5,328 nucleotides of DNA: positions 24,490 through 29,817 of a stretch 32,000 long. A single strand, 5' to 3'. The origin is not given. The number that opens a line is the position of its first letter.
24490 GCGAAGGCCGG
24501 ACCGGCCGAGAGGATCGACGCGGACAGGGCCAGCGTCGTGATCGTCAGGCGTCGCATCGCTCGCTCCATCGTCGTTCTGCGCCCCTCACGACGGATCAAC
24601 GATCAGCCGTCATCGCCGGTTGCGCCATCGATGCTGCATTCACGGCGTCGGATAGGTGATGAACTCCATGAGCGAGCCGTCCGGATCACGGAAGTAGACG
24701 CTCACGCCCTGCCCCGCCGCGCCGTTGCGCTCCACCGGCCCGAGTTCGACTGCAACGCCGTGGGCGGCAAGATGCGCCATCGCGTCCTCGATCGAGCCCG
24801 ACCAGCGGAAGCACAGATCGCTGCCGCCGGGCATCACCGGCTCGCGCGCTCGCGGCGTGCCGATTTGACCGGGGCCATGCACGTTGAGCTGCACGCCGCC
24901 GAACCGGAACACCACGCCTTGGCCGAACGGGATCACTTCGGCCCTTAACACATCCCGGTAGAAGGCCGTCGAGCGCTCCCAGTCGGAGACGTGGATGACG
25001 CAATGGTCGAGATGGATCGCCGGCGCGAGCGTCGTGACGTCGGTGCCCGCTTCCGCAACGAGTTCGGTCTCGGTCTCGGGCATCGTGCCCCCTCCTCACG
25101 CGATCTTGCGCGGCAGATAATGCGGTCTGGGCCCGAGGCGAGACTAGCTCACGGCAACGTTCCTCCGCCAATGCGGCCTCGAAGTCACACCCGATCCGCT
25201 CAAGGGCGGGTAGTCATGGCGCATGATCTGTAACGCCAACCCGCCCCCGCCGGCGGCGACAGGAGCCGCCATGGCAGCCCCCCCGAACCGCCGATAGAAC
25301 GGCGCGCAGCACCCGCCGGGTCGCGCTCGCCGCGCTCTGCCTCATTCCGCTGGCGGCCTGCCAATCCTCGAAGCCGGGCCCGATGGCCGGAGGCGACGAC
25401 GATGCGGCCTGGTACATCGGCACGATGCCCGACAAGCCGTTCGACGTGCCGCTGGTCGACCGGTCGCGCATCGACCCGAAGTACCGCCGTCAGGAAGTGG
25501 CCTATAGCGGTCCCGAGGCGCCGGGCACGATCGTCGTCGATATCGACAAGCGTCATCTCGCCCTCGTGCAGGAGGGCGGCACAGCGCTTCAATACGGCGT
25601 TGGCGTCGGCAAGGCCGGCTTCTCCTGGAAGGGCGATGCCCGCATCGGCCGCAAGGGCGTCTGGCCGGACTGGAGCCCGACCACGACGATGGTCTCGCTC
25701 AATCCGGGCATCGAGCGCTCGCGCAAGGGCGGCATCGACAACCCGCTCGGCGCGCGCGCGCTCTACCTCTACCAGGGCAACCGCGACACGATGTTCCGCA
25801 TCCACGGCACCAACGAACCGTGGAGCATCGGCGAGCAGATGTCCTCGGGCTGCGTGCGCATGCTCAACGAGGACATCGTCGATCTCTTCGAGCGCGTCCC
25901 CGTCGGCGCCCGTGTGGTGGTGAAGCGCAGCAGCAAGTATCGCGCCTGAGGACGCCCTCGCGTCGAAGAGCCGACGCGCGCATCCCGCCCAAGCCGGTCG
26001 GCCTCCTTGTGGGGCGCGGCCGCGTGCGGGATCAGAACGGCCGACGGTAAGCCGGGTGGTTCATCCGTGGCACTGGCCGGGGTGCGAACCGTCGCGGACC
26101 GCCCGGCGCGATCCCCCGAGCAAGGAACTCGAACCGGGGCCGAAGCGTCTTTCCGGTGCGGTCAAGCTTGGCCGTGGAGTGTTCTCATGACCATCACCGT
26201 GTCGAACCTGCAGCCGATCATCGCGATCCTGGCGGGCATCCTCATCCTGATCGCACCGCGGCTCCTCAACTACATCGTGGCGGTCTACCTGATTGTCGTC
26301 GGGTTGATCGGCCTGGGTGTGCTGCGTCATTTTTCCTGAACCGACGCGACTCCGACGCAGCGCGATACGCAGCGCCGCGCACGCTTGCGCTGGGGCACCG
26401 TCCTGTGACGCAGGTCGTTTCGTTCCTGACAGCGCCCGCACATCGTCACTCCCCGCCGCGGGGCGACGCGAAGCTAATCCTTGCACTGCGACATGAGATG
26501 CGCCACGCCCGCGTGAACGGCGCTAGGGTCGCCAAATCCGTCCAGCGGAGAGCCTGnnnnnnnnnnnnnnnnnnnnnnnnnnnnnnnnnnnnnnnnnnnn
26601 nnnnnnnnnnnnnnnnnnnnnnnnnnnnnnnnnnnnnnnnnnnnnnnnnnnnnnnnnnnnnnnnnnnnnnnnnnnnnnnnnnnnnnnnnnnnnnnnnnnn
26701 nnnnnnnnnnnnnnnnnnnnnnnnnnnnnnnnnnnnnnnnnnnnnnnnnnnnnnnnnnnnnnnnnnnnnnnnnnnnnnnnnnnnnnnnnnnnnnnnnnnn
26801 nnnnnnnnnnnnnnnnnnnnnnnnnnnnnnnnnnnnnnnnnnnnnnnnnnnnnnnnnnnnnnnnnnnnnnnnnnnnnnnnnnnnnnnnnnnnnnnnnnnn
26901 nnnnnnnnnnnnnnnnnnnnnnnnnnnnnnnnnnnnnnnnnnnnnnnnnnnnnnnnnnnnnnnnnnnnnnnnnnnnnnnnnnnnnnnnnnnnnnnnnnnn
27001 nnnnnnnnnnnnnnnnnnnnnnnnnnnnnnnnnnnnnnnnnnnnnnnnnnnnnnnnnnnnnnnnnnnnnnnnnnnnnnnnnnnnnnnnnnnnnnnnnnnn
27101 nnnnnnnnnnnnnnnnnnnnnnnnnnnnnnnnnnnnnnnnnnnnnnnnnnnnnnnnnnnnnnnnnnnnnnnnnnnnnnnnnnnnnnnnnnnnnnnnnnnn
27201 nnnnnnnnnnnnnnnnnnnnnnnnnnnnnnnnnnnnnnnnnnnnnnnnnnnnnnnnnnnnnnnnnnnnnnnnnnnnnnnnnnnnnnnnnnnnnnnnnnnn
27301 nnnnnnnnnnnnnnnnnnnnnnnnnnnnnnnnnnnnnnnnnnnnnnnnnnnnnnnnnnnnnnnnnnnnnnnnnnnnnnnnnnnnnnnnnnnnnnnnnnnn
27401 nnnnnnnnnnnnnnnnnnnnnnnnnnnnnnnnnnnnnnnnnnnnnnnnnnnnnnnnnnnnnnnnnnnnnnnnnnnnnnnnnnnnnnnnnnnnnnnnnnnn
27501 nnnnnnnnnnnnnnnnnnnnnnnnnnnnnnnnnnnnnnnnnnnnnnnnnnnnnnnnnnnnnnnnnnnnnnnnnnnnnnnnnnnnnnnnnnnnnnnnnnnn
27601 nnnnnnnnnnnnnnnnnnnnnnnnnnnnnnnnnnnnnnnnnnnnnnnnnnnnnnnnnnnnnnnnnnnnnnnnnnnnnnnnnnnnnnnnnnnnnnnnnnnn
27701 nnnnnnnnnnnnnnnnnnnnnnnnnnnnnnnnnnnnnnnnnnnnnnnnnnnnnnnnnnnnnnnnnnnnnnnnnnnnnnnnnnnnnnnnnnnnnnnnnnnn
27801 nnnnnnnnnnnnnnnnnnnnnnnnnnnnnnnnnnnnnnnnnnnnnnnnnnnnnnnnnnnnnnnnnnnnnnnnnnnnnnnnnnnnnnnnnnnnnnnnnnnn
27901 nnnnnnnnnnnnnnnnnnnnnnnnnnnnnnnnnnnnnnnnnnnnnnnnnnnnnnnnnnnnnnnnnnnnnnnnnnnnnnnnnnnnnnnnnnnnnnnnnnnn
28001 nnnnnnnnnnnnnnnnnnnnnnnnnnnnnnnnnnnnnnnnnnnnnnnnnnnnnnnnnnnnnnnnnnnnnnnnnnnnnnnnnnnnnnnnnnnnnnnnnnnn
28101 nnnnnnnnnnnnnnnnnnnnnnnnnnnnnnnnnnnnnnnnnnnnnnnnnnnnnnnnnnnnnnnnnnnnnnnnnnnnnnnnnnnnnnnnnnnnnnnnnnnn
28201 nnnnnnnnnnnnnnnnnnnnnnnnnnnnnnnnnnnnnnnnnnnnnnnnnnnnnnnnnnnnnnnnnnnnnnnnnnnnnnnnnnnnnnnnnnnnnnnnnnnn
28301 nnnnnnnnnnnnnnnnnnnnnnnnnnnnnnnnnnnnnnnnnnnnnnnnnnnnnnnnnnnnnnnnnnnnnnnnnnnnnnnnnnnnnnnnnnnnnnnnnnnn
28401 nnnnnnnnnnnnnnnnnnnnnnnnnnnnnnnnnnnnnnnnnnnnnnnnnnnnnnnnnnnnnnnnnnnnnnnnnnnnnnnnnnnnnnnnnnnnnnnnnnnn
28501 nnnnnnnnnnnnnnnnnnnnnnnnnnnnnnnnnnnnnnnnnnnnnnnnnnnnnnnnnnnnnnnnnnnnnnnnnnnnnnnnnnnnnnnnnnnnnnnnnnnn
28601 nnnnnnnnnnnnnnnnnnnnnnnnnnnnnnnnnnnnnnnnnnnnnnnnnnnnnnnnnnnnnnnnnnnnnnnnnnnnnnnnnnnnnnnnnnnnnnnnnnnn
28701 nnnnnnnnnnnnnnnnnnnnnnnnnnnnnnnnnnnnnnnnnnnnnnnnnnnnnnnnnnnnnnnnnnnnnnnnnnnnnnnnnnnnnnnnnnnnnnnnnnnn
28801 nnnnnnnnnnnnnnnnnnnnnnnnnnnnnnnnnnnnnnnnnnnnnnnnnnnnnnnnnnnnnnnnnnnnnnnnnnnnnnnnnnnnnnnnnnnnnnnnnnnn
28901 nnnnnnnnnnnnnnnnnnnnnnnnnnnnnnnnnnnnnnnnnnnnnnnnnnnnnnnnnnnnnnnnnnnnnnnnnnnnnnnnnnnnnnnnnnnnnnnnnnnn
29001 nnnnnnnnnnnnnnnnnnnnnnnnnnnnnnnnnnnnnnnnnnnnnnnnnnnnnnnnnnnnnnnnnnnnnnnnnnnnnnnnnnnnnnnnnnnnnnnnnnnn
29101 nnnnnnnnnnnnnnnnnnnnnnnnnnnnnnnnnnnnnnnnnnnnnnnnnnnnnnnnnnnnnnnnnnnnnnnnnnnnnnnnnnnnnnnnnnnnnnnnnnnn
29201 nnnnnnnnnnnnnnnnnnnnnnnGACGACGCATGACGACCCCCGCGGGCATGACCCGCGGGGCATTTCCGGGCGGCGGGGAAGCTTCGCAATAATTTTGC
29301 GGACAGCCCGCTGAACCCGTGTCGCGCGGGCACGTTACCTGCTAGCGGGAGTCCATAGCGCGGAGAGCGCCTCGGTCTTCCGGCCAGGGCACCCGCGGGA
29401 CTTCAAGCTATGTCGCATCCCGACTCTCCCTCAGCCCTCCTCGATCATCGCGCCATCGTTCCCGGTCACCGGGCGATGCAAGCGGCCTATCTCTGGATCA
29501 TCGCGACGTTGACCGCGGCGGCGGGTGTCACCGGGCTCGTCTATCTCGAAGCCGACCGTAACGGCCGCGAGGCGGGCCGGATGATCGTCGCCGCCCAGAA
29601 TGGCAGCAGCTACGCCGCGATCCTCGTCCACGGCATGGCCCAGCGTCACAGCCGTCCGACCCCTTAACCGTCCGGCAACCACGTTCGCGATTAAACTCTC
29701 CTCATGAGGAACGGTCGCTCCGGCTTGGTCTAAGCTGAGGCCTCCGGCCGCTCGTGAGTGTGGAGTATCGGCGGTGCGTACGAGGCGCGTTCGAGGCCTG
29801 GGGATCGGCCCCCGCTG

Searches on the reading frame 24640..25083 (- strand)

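Call 57: search_protein_families(library=pfam, proteins=[window:24640-25083:-], max_evalue=0.001)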
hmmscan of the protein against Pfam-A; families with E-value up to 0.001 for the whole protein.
window:24640-25083:- (147 aa): 3 families
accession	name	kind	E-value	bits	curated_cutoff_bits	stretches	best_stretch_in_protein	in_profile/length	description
PF00903.31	Glyoxalase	-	2.7e-09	37.9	20.6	1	25-141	2-121/121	Glyoxalase/Bleomycin resistance protein/Dioxygenase superfamily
PF22677.2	Ble-like_N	-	0.0001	22.4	24.5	1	27-46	4-23/41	Bleomycin resistance protein-like N-terminal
PF12681.13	Glyoxalase_2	-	0.00049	20.5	30.1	1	28-140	4-112/118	Glyoxalase-like domain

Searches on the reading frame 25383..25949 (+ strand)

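Call 57: search_protein_families(library=pfam, proteins=[window:25383-25949:+], max_evalue=0.001)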
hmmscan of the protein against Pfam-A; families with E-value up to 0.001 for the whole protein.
window:25383-25949:+ (188 aa): 1 family
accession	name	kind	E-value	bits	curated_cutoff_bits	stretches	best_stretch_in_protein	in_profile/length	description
PF03734.19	YkuD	-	1.1e-22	81.7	23.4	1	49-180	3-146/146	L,D-transpeptidase catalytic domain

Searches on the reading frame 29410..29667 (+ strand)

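Call 57: search_protein_families(library=pfam, proteins=[window:29410-29667:+], max_evalue=0.001)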
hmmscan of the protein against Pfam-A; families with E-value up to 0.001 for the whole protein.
window:29410-29667:+ (85 aa): 0 families

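Call 60: search_protein_families(library=pfam, proteins=[window:29410-29667:+], max_evalue=0.1)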
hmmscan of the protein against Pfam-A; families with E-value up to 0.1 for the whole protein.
window:29410-29667:+ (85 aa): 1 family
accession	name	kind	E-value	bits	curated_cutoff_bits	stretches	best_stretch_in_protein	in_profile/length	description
PF01292.26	Ni_hydr_CYTB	-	0.021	15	30.1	1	17-59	92-143/179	Prokaryotic cytochrome b561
